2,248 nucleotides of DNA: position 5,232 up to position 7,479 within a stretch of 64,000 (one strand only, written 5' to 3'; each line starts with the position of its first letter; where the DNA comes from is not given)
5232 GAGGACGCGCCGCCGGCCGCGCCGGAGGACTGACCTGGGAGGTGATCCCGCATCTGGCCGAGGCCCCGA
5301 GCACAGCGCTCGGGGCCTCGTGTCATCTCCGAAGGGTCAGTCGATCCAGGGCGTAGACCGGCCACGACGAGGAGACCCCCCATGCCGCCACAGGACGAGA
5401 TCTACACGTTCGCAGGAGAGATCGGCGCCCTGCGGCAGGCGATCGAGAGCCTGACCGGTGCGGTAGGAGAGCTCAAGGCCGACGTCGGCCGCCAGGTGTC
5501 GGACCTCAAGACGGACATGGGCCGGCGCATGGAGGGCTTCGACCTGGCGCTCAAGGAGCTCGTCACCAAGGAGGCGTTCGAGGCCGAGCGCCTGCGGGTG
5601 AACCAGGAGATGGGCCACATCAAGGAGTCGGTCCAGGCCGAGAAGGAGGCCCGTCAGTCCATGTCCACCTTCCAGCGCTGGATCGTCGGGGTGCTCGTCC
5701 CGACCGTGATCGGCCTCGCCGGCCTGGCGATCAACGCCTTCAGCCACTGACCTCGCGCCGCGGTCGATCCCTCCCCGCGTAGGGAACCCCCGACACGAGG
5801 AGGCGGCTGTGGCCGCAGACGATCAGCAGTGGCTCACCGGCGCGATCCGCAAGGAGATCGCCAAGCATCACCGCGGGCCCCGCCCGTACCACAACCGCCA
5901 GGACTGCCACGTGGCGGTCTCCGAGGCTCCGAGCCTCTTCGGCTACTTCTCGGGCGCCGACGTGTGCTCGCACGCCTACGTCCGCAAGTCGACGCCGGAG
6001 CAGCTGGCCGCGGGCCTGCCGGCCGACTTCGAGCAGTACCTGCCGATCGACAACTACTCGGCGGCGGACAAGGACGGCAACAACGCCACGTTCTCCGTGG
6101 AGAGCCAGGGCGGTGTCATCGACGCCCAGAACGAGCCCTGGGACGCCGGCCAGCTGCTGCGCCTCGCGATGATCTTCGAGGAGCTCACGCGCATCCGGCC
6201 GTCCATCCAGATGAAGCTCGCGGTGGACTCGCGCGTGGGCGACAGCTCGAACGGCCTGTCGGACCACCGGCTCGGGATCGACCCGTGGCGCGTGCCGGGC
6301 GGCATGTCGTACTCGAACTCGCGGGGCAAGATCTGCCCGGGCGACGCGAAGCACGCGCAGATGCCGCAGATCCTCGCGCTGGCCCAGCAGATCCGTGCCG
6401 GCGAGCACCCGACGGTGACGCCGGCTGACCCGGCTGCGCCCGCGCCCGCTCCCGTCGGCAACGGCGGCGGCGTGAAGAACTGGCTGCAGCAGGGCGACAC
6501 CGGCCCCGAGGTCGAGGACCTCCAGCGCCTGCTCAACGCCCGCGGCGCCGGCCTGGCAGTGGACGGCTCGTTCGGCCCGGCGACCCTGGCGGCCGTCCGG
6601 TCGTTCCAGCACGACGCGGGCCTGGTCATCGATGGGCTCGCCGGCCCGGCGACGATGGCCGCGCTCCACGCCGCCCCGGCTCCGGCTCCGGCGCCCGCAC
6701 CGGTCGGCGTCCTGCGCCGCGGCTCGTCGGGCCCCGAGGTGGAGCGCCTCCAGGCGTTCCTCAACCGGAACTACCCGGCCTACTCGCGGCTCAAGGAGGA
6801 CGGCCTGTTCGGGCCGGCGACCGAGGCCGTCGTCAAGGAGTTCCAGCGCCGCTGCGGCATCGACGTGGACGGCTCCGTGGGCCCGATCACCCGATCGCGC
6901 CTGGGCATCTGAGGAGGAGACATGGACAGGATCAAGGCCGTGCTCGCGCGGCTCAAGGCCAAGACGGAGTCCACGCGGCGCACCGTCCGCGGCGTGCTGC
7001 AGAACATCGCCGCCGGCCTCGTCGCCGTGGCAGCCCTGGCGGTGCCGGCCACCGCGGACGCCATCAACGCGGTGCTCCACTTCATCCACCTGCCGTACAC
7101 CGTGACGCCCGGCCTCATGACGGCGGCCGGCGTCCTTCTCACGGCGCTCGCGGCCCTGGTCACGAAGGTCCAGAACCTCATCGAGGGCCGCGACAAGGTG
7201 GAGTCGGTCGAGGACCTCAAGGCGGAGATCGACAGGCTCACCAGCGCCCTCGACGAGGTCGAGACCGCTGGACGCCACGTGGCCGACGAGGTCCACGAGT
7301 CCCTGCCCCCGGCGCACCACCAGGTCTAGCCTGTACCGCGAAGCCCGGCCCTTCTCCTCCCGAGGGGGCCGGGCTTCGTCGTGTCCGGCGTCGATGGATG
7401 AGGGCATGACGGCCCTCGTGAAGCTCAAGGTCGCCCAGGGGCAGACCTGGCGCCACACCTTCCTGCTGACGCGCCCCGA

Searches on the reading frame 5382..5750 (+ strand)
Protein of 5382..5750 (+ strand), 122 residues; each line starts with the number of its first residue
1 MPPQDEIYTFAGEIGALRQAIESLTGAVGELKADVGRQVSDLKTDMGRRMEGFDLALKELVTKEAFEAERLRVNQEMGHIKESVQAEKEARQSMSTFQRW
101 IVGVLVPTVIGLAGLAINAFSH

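Call 7: search_protein_families(library=pfam, proteins=[window:5382-5750:+], max_evalue=0.01)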
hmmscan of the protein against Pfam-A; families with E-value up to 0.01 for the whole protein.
window:5382-5750:+ (122 aa): 0 families

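Call 8: search_protein_families(library=phrogs, proteins=[window:5382-5750:+], max_evalue=0.01)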
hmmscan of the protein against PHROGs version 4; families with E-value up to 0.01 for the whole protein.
window:5382-5750:+ (122 aa): 3 families
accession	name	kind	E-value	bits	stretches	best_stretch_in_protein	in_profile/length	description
phrog_9105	-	unknown function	6.3e-06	27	1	18-118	90-182/190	-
phrog_6701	-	unknown function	0.0021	18.8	1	35-113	83-163/169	-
phrog_7090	-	unknown function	0.0044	18.5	0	81-120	93-126/127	-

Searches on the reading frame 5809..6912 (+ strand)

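Call 7: search_protein_families(library=pfam, proteins=[window:5809-6912:+], max_evalue=0.01)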
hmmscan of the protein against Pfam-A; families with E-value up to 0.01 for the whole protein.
window:5809-6912:+ (367 aa): 2 families
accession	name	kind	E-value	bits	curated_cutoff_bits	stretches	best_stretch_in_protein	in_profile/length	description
PF01471.23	PG_binding_1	-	9.4e-33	112.6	23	2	231-286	1-57/57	Putative peptidoglycan binding domain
PF09374.15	PG_binding_3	-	9.5e-12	45.4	24.6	1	238-264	6-32/76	Predicted Peptidoglycan domain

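Call 8: search_protein_families(library=phrogs, proteins=[window:5809-6912:+], max_evalue=0.01)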
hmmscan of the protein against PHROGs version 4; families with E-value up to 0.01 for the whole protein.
window:5809-6912:+ (367 aa): 16 families
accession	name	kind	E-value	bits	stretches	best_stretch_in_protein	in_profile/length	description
phrog_2649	-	lysis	8.2e-34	118.6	2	178-288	120-237/261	endolysin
phrog_1493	-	lysis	1.5e-33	117.5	2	181-293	200-312/394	endolysin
phrog_6707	-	lysis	1.8e-30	106.9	2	306-367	183-244/311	endolysin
phrog_1224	-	head and packaging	6.1e-30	105.8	2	225-289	3-67/438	endolysin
phrog_1512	-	lysis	3.4e-27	97.2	2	289-365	165-242/314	endolysin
phrog_16428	-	lysis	1.3e-21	77.9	2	204-287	428-519/520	endolysin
phrog_880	-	lysis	2e-17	64.7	2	84-288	254-433/435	endolysin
phrog_17214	-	lysis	8.9e-16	59.4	2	301-365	244-312/322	endolysin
phrog_102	-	lysis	5.6e-15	56.6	2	302-365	11-78/369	endolysin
phrog_23452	-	unknown function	2.1e-10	41.9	1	293-357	46-113/135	-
phrog_23582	-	unknown function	8.9e-07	29.3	1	228-323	253-333/565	-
phrog_14712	-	moron, auxiliary metabolic gene and host takeover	5.2e-06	26.8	0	262-289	194-221/322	chitinase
phrog_9589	-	lysis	0.00033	21.6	0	226-288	201-270/281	endolysin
phrog_17001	-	lysis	0.00069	20.3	0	237-269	6-39/265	endolysin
phrog_7685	-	integration and excision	0.0017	19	0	331-363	15-47/240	integrase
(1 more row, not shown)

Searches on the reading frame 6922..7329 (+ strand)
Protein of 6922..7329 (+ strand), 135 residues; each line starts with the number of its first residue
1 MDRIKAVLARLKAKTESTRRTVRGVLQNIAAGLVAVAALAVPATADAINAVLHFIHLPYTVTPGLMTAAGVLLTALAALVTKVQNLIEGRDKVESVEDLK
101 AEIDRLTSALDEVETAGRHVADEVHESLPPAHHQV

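Call 7: search_protein_families(library=pfam, proteins=[window:6922-7329:+], max_evalue=0.01)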
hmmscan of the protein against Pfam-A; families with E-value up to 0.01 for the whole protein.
window:6922-7329:+ (135 aa): 0 families

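Call 8: search_protein_families(library=phrogs, proteins=[window:6922-7329:+], max_evalue=0.01)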
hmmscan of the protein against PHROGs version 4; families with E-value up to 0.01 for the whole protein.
window:6922-7329:+ (135 aa): 3 families
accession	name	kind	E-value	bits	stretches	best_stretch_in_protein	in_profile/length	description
phrog_28223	-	unknown function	9.2e-05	22.6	1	53-97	36-80/337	-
phrog_4316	-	unknown function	0.0005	21.2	1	15-84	8-64/89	-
phrog_11860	-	unknown function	0.0021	19.2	1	61-125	3-69/114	-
